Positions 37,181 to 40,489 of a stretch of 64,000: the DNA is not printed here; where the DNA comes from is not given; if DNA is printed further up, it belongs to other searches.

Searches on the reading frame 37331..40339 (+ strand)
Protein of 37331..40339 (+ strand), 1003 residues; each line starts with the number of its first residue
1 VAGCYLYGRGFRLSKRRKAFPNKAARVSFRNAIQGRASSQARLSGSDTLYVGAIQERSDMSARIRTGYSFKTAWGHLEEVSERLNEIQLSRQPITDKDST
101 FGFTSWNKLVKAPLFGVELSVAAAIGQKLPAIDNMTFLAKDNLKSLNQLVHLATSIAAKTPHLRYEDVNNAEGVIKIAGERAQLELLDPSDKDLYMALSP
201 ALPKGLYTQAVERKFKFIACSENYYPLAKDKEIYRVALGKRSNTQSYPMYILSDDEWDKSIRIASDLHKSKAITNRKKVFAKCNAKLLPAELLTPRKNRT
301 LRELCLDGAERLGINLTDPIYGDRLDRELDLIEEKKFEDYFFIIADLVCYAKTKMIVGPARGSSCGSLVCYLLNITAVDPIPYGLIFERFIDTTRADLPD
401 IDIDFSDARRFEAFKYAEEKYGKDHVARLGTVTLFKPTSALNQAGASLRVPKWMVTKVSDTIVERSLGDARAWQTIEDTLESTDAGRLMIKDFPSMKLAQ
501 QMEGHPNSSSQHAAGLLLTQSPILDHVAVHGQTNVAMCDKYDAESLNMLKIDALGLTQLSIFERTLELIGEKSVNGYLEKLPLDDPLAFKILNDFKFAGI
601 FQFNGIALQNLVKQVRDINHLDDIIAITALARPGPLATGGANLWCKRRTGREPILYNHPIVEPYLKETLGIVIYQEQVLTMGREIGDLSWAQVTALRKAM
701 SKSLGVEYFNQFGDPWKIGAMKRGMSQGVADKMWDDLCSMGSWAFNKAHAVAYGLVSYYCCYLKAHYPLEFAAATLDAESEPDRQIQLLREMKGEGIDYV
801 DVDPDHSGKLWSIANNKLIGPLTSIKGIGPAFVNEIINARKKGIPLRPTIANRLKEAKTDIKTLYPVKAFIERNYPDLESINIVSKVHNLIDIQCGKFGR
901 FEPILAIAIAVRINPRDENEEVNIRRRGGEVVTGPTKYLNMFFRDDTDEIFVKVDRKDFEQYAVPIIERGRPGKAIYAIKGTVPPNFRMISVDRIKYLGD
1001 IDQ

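Call 9: search_protein_families(library=phrogs, proteins=[window:37331-40339:+], max_evalue=0.00001)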
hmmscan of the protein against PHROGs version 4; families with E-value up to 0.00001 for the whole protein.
window:37331-40339:+ (1003 aa): 7 families
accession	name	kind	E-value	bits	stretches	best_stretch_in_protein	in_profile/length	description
phrog_405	-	DNA, RNA and nucleotide metabolism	6.3e-202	674.5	1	43-871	28-923/1190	DNA polymerase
phrog_11165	-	DNA, RNA and nucleotide metabolism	7.9e-133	445.2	1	320-842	39-577/782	DNA polymerase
phrog_21652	-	DNA, RNA and nucleotide metabolism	2.6e-48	165.8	1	363-703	36-412/476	DNA polymerase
phrog_12219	-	DNA, RNA and nucleotide metabolism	4.7e-42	145.2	1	398-841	1-489/823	DNA polymerase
phrog_4335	-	unknown function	8.1e-19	69.1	1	721-843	9-132/421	-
phrog_13169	-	DNA, RNA and nucleotide metabolism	3.1e-13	50.4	1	318-395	335-413/463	DNA polymerase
phrog_7513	-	unknown function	2.6e-11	44.1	1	300-399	346-452/461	-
